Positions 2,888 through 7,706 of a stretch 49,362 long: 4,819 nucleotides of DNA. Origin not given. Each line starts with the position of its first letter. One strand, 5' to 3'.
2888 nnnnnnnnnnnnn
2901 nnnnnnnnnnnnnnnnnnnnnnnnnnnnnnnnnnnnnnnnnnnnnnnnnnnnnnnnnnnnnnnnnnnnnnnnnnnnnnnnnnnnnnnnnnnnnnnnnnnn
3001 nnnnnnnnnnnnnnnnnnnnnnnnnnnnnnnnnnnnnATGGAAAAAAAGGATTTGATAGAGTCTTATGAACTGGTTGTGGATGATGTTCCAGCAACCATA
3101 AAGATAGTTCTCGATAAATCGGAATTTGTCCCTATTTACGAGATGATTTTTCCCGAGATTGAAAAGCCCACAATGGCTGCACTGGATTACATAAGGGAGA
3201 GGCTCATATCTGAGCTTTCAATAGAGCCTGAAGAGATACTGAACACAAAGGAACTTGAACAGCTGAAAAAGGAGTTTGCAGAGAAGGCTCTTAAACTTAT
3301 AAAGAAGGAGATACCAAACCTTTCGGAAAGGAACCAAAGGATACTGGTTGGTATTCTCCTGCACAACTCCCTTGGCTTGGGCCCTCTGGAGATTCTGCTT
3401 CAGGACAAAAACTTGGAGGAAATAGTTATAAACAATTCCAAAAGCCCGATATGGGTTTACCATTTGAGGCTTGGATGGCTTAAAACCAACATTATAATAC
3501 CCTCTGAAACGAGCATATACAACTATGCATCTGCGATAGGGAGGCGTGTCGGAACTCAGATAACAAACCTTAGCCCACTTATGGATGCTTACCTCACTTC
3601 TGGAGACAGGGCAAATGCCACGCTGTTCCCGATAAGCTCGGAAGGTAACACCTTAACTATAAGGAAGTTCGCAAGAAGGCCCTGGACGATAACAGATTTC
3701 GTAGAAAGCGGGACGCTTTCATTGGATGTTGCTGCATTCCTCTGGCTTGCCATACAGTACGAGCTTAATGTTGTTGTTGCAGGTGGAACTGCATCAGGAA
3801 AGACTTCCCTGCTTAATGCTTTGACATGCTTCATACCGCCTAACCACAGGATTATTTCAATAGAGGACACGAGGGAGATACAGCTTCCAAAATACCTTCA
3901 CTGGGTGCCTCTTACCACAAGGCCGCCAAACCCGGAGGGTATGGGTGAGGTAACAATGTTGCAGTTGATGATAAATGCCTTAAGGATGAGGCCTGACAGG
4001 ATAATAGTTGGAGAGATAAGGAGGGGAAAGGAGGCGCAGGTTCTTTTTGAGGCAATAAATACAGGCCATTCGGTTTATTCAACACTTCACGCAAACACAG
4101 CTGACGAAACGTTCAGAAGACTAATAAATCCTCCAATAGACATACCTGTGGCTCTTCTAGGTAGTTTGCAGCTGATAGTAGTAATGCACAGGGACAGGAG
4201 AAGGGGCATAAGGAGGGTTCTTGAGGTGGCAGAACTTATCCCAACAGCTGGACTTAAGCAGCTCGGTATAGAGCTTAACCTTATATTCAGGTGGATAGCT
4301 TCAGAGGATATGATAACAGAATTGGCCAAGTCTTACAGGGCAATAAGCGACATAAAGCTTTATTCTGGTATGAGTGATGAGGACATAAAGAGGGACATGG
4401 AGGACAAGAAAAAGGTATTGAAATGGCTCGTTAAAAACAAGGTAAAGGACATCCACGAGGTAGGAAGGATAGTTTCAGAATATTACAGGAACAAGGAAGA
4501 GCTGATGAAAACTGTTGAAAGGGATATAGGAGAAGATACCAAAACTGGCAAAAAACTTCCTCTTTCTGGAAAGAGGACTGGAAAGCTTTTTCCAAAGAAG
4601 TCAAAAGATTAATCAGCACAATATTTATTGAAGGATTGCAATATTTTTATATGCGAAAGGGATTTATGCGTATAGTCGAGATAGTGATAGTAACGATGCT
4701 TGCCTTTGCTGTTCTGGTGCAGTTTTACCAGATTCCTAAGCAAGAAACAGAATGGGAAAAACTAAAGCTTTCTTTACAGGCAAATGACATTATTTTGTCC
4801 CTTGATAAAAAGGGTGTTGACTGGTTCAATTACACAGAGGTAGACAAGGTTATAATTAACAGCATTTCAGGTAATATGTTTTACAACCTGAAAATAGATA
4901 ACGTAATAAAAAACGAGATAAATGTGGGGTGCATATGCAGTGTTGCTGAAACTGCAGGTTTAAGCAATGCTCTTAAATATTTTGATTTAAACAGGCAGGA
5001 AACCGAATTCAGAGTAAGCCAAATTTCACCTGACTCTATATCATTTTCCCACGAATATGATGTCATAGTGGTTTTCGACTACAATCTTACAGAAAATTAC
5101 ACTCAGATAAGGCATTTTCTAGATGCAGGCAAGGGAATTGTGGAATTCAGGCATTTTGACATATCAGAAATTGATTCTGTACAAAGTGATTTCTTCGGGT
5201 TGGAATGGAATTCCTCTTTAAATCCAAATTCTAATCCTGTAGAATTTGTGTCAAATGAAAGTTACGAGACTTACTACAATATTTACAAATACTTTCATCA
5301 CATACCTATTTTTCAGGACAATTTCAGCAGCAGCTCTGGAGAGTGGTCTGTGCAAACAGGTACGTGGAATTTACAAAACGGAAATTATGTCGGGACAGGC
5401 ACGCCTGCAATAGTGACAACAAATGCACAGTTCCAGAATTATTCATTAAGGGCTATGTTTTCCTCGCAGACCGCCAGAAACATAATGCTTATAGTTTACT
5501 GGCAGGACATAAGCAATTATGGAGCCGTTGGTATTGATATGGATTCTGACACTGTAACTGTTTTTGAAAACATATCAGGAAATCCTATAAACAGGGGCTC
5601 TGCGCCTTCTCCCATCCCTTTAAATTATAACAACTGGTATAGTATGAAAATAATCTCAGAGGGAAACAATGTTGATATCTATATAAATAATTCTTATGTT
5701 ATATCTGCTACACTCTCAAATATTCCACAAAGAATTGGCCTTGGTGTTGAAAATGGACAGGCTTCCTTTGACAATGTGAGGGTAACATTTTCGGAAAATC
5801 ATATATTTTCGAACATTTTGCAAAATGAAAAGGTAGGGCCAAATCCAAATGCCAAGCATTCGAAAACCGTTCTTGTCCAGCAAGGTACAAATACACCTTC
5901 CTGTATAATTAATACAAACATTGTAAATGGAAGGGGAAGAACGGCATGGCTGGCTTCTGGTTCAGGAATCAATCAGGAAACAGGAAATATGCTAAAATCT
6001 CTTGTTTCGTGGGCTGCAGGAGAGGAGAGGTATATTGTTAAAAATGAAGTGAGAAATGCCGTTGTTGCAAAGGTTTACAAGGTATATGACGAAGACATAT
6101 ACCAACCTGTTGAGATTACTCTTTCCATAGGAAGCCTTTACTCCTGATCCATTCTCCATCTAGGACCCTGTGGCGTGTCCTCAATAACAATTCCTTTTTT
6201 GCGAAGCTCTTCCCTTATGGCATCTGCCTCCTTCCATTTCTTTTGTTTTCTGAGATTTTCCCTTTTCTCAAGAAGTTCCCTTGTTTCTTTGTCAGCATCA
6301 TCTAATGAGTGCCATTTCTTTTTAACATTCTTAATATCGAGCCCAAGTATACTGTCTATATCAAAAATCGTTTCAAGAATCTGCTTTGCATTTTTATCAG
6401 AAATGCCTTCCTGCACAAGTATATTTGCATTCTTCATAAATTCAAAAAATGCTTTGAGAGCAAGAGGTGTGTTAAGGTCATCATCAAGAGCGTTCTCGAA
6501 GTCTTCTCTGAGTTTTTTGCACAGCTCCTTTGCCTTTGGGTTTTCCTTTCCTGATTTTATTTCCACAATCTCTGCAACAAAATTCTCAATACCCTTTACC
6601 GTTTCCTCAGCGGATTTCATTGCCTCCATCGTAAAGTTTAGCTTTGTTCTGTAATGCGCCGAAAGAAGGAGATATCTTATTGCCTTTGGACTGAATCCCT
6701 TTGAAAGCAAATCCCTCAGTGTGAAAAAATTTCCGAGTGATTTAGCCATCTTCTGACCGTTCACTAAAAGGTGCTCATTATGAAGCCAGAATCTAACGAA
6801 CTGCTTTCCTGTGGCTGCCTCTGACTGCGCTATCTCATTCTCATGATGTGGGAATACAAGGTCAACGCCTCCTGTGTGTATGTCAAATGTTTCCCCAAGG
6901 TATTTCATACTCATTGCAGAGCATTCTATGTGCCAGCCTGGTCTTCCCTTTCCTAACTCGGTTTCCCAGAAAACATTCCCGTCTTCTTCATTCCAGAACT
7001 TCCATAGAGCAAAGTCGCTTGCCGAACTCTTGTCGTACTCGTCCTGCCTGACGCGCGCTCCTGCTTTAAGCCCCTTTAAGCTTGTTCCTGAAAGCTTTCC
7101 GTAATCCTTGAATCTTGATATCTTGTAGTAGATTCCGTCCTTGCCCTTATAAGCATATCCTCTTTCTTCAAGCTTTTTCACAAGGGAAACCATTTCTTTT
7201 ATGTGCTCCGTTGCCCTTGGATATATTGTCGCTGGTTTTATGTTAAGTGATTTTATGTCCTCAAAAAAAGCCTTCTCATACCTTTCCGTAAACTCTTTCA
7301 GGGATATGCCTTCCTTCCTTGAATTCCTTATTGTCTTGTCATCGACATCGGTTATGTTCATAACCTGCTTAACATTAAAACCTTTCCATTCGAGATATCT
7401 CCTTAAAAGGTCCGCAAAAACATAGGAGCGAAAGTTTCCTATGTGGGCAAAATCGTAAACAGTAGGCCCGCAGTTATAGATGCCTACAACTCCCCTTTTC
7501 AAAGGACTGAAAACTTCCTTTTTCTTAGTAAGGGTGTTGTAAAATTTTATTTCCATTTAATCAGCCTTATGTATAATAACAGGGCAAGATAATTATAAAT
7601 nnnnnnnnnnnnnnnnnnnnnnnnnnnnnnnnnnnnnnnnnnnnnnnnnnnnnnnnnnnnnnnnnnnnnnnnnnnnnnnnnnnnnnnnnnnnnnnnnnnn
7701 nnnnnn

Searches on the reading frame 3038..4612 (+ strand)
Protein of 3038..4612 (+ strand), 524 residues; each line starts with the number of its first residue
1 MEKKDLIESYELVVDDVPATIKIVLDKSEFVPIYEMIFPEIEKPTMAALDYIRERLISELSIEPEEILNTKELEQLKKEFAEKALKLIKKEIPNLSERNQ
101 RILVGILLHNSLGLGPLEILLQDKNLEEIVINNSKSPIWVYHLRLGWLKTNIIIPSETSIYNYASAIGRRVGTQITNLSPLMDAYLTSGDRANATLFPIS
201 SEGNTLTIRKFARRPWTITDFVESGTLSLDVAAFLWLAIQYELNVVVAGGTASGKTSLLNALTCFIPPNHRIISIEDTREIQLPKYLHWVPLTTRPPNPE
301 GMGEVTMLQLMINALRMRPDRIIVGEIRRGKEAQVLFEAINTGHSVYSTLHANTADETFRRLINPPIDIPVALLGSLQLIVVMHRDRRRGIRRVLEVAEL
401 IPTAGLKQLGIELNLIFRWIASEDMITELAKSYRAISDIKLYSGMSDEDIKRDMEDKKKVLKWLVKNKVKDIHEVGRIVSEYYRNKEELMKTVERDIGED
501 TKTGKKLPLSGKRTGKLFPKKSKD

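Call 81: search_protein_families(library=pfam, proteins=[window:3038-4612:+], max_evalue=0.00001)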
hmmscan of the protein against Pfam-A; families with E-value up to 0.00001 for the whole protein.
window:3038-4612:+ (524 aa): 1 family
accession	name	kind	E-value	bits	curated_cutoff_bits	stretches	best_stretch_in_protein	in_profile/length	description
PF00437.27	T2SSE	-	1e-34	120.2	24.9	1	197-364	99-257/370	Type II/IV secretion system protein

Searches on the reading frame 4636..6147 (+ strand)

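Call 81: search_protein_families(library=pfam, proteins=[window:4636-6147:+], max_evalue=0.00001)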
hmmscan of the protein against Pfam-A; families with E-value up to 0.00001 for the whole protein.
window:4636-6147:+ (503 aa): 1 family
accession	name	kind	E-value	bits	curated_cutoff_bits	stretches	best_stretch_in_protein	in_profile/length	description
PF06439.18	3keto-disac_hyd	-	2.6e-07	31.3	26.8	1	236-383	13-186/187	3-keto-disaccharide hydrolase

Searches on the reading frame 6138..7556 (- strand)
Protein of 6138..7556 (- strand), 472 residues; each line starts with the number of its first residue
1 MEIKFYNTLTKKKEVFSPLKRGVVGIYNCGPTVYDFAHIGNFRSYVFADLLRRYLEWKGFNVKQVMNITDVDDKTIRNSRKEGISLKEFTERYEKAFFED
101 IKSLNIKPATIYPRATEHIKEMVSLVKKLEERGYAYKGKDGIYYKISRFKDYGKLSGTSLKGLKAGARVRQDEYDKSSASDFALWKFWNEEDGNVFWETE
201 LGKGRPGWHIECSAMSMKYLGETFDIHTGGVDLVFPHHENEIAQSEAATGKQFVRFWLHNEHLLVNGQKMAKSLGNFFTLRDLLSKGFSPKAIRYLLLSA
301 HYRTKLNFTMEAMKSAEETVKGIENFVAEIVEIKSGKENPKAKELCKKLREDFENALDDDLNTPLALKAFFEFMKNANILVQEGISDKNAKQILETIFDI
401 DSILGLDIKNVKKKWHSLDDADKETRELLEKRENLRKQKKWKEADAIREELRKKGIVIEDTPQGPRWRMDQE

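Call 81: search_protein_families(library=pfam, proteins=[window:6138-7556:-], max_evalue=0.00001)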
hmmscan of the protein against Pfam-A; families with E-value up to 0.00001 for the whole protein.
window:6138-7556:- (472 aa): 5 families
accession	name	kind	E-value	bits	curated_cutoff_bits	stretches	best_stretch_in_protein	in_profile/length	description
PF01406.26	tRNA-synt_1e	-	6.6e-117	390.6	27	1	16-317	2-300/301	tRNA synthetases class I (C) catalytic domain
PF09334.17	tRNA-synt_1g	-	7.5e-16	58.3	20.1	1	36-146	13-124/391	tRNA synthetases class I (M)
PF09190.17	DALR_2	-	1.5e-10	41.9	22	1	353-406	2-55/57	DALR domain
PF23493.1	CysS_C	-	5.5e-10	39.7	23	1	420-468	3-51/51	Cysteinyl-tRNA ligase anticodon binding domain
PF01921.24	tRNA-synt_1f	-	1.7e-08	34.2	27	0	265-328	278-340/360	tRNA synthetases class I (K)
